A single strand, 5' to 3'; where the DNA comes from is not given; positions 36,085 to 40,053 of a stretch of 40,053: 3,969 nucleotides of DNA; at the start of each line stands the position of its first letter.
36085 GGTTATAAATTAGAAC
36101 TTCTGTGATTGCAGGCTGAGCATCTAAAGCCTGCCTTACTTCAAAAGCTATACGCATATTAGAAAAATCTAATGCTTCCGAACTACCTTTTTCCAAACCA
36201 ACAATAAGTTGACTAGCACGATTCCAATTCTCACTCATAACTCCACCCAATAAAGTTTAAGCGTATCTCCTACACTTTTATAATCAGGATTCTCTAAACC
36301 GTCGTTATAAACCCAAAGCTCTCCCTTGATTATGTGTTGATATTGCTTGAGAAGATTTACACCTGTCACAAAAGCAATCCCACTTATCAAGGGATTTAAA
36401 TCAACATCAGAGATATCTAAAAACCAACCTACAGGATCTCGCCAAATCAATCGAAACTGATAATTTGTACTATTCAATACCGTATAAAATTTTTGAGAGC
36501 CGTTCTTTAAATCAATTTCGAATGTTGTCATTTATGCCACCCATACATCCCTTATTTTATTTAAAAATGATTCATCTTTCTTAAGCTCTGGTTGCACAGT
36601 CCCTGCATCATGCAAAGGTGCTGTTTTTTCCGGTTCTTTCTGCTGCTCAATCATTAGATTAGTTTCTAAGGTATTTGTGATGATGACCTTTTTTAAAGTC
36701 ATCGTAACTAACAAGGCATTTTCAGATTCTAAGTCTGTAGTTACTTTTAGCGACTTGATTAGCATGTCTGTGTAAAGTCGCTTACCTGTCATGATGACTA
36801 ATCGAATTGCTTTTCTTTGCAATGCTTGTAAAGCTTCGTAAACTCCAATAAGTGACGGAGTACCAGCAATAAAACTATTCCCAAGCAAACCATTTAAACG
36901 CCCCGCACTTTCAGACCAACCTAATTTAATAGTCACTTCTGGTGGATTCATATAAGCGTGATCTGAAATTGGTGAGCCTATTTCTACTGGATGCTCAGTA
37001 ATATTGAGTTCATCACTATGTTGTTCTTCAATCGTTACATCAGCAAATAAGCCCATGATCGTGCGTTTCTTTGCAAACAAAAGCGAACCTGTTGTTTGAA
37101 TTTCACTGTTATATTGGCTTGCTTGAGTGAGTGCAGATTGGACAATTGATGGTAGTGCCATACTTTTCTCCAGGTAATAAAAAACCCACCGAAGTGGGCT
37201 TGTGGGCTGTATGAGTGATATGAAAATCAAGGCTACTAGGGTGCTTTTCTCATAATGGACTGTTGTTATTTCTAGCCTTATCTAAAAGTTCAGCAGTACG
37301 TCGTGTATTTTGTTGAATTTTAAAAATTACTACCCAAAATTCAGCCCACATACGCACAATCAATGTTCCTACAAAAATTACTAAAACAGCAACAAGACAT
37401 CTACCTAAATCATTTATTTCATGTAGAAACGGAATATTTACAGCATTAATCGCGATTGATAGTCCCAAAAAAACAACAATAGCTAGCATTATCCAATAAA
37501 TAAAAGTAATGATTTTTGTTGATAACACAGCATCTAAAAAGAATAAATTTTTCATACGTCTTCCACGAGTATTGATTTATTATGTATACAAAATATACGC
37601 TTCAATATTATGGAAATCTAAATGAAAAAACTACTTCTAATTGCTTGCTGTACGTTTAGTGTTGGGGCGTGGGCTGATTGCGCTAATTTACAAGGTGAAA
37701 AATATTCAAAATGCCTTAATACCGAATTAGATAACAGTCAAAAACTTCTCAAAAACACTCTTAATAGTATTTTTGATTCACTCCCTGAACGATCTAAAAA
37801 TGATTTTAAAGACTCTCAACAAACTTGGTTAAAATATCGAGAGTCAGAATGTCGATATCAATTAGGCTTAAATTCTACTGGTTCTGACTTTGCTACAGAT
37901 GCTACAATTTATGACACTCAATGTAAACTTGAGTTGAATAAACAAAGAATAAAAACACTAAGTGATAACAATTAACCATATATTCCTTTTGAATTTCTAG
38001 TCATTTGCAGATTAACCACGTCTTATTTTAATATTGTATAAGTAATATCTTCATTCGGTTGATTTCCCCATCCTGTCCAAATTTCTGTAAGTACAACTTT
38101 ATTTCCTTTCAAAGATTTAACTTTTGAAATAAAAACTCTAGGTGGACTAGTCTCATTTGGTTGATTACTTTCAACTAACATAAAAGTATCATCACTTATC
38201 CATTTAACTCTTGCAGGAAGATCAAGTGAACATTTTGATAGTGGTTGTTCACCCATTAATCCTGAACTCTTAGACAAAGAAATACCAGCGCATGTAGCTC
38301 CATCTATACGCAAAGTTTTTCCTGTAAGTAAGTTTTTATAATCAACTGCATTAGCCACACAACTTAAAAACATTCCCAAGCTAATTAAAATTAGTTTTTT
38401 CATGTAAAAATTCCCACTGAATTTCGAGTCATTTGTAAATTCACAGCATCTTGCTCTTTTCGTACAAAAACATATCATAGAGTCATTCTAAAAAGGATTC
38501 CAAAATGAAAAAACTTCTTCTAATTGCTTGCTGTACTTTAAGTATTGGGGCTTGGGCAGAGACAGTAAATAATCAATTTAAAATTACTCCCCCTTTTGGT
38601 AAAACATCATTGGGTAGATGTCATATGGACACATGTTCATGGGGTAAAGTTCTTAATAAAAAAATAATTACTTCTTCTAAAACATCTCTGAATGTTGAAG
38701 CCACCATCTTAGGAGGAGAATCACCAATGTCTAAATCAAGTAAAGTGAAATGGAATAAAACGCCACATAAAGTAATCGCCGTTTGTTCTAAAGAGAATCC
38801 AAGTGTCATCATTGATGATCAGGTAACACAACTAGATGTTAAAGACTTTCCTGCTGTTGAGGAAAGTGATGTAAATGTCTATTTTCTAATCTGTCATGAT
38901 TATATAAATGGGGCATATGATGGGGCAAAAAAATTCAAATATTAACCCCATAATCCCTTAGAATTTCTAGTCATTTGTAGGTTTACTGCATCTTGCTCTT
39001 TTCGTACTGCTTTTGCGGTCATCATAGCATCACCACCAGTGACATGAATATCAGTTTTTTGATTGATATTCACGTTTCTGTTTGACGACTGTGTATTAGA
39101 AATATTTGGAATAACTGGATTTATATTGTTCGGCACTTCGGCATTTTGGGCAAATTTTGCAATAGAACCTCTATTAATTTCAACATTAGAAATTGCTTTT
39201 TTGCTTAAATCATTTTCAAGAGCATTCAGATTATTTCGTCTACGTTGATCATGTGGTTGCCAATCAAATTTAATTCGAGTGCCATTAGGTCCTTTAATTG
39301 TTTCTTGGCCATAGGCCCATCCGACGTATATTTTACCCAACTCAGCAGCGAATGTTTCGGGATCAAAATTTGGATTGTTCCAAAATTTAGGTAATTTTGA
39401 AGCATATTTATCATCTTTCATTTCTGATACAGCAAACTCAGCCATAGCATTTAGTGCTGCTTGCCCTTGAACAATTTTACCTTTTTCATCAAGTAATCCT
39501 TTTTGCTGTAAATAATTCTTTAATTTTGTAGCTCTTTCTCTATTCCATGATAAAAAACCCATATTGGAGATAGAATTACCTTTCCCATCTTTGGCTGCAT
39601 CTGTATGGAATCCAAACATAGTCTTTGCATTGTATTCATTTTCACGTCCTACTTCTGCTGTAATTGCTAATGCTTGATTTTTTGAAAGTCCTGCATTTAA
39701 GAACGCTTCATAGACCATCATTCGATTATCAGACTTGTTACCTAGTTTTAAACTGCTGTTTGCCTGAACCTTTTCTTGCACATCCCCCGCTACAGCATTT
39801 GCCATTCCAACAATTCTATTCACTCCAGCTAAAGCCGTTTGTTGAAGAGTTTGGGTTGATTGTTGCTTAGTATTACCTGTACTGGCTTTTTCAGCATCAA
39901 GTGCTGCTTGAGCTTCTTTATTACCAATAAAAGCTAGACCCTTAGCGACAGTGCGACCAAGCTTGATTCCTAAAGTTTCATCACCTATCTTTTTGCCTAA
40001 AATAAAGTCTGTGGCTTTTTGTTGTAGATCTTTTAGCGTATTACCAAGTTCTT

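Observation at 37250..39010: Moron stack built on three copies of the tape-measure 3' end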

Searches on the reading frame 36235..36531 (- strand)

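Call 6: search_protein_families(library=pfam, proteins=[window:36235-36531:-], max_evalue=0.01)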
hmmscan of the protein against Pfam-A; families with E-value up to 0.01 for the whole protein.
window:36235-36531:- (98 aa): 1 family
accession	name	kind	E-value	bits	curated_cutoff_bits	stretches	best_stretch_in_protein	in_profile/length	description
PF22479.2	Pam3_gp18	-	8.8e-20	71.5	24.2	1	4-97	2-100/101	Cyanophage baseplate Pam3 plug gp18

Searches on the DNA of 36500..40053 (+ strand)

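Call 5: search_dna_similar(query=window:36500-40053:+, collection=phages, mode=near, max_rows=40)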
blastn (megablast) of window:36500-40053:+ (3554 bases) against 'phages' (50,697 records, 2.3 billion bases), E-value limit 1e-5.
No match.
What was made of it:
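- Tried and rejected: Megablast of the region against GenBank phages found nothing (call 5).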

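Call 62: search_rna_families(source=window, start=36900, end=39300, threshold=evalue, max_evalue=1)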
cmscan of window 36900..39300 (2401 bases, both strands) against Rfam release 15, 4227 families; matches with E-value up to 1: 1.
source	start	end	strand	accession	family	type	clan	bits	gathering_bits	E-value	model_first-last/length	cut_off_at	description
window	37179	37248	-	RF01386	isrB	Gene; sRNA;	-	26.6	35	0.044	1-87/87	no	isrB Hfq binding RNA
